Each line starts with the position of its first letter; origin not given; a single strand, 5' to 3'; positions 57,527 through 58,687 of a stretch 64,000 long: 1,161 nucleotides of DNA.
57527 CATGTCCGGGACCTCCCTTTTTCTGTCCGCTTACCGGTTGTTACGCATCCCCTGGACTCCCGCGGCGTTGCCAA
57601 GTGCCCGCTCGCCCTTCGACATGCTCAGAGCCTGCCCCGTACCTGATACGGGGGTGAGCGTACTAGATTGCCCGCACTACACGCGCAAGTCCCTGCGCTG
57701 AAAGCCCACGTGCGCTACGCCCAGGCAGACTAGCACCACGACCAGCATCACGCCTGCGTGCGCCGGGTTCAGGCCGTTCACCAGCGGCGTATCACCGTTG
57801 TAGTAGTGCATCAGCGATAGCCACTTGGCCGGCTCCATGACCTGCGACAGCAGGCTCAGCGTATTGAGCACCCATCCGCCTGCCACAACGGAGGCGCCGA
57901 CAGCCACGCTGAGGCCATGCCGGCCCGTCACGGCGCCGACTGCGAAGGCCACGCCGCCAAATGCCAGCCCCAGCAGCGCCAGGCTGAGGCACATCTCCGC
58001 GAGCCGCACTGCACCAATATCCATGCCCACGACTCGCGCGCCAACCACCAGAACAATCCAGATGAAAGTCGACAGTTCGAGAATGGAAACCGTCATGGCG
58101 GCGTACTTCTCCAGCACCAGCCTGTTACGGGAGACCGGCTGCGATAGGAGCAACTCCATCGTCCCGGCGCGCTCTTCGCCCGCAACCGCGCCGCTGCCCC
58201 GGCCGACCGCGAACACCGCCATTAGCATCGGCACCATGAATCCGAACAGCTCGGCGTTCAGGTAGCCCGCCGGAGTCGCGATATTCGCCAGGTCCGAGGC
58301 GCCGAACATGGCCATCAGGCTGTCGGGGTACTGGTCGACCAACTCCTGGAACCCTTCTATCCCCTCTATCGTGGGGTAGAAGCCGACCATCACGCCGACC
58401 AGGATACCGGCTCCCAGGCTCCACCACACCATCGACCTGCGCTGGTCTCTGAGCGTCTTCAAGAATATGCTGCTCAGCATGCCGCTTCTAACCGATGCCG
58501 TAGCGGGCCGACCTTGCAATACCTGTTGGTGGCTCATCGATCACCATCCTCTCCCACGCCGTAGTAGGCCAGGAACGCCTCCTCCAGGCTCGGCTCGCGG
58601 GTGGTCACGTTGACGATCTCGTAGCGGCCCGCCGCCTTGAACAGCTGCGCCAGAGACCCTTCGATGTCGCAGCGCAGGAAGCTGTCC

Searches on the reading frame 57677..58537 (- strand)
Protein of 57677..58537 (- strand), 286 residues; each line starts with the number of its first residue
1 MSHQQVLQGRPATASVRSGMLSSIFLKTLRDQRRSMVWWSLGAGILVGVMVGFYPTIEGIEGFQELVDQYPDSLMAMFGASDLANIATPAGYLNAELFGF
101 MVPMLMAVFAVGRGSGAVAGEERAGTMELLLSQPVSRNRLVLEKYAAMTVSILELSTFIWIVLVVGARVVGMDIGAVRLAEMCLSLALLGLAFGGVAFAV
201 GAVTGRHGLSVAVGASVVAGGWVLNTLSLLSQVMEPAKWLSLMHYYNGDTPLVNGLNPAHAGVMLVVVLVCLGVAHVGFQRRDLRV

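Call 42: find_encoding_contigs(protein=window:57677-58537:-, flank=10000, max_places=1)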
Protein window:57677-58537:- (286 aa): 6 contigs read that carry it; 1 place shown.
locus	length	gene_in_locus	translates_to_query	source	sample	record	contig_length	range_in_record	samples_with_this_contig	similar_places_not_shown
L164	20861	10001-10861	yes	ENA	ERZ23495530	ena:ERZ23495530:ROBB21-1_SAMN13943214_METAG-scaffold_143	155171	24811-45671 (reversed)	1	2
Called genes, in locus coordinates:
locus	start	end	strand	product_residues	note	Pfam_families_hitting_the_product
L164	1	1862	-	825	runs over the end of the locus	PF02515:CoA_transf_3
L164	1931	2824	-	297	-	PF12911:OppC_N (weak), PF00528:BPD_transp_1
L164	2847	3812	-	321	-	PF19300:BPD_transp_1_N, PF00528:BPD_transp_1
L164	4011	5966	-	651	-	-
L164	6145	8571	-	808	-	PF02515:CoA_transf_3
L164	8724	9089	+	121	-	-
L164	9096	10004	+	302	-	PF00005:ABC_tran, PF13304:AAA_21 (weak)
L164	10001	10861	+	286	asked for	PF12679:ABC2_membrane_2, PF12730:ABC2_membrane_4 (weak), PF10920:DUF2705, PF12698:ABC2_membrane_3, PF13346:ABC2_membrane_5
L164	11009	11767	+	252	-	PF00106:adh_short, PF08659:KR, PF13561:adh_short_C2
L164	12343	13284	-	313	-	PF08450:SGL (faint), PF06739:SBBP (faint), PF17170:DUF5128 (faint), PF01436:NHL (weak)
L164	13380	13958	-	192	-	-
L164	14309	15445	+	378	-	PF02595:Gly_kinase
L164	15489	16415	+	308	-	PF00389:2-Hacid_dh, PF02826:2-Hacid_dh_C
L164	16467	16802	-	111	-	PF13378:MR_MLE_C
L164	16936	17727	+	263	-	PF03328:HpcH_HpaI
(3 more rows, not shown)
